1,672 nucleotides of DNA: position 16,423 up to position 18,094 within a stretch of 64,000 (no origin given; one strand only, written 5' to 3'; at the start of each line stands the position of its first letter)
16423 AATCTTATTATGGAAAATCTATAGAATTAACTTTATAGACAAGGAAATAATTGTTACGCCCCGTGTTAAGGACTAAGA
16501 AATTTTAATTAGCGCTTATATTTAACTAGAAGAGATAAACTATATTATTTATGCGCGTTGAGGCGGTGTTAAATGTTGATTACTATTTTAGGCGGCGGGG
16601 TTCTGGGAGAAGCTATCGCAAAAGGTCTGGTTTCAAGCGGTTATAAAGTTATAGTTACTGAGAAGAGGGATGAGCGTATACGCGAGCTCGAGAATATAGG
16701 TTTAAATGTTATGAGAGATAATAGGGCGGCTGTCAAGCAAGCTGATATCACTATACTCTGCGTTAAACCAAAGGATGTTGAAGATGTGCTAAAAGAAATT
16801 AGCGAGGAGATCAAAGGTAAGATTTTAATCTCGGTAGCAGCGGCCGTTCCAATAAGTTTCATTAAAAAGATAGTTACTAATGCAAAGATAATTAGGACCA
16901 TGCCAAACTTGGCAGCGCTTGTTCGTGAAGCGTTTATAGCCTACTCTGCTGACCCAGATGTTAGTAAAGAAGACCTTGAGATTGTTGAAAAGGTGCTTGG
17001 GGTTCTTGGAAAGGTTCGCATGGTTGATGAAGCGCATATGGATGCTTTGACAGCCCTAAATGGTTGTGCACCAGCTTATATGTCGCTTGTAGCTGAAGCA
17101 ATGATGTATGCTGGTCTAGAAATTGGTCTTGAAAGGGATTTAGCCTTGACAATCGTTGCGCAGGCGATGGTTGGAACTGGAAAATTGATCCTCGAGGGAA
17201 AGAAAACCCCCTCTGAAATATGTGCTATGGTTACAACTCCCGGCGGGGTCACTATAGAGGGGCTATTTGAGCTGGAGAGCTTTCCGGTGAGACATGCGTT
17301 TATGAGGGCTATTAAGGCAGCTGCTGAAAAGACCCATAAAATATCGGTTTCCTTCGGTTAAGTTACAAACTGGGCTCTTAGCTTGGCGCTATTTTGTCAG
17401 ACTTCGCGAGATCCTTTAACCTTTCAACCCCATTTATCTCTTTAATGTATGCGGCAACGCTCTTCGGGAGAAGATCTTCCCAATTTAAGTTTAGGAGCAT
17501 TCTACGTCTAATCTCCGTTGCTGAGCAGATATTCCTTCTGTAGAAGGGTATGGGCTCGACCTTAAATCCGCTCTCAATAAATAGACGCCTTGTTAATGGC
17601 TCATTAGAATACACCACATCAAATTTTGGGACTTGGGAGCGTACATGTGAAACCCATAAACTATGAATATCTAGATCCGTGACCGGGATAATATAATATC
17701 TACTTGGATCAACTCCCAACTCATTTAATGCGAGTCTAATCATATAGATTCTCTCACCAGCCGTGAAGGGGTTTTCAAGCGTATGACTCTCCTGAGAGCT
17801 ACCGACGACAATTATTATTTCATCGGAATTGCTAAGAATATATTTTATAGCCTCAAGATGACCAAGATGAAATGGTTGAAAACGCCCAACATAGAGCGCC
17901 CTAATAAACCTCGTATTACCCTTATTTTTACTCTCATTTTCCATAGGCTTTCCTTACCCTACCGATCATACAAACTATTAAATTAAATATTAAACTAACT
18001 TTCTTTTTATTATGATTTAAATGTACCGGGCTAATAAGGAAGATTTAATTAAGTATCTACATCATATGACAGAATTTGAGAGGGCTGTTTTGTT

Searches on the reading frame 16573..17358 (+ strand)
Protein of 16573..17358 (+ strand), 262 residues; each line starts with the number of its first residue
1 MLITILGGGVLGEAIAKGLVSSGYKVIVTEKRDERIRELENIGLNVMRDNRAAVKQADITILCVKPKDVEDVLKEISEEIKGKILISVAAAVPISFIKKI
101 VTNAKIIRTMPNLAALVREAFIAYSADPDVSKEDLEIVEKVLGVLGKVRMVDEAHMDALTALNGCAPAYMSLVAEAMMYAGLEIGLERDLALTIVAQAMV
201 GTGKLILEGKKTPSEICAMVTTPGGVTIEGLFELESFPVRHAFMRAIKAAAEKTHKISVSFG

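Call 15: search_protein_families(library=pfam, proteins=[window:16573-17358:+], max_evalue=0.00001)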
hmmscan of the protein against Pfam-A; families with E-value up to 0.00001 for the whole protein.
window:16573-17358:+ (262 aa): 6 families
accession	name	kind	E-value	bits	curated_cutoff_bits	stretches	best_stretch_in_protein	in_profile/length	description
PF14748.11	P5CR_dimer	-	6.1e-33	113.7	25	1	153-255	1-103/105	Pyrroline-5-carboxylate reductase dimerisation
PF03807.23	F420_oxidored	-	7e-22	78.3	21.6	1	3-90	2-93/94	NADP oxidoreductase coenzyme F420-dependent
PF03446.21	NAD_binding_2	-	7.5e-10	39.5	21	1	3-90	2-94/161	NAD binding domain of 6-phosphogluconate dehydrogenase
PF07991.19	KARI_N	-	4.9e-07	29.9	20.6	1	3-105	7-109/165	Acetohydroxy acid isomeroreductase, NADPH-binding domain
PF02153.23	PDH_N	-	2.3e-06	27.6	26.5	1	16-101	2-90/154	Prephenate dehydrogenase, nucleotide-binding domain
PF02558.23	ApbA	-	4.7e-06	26.7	22.2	0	3-83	1-93/150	Ketopantoate reductase PanE/ApbA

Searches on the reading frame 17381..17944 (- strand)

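Call 15: search_protein_families(library=pfam, proteins=[window:17381-17944:-], max_evalue=0.00001)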
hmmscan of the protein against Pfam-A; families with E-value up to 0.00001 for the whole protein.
window:17381-17944:- (188 aa): 1 family
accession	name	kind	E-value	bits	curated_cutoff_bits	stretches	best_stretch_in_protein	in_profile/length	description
PF01467.32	CTP_transf_like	-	1.3e-18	67.9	21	1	17-148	1-133/133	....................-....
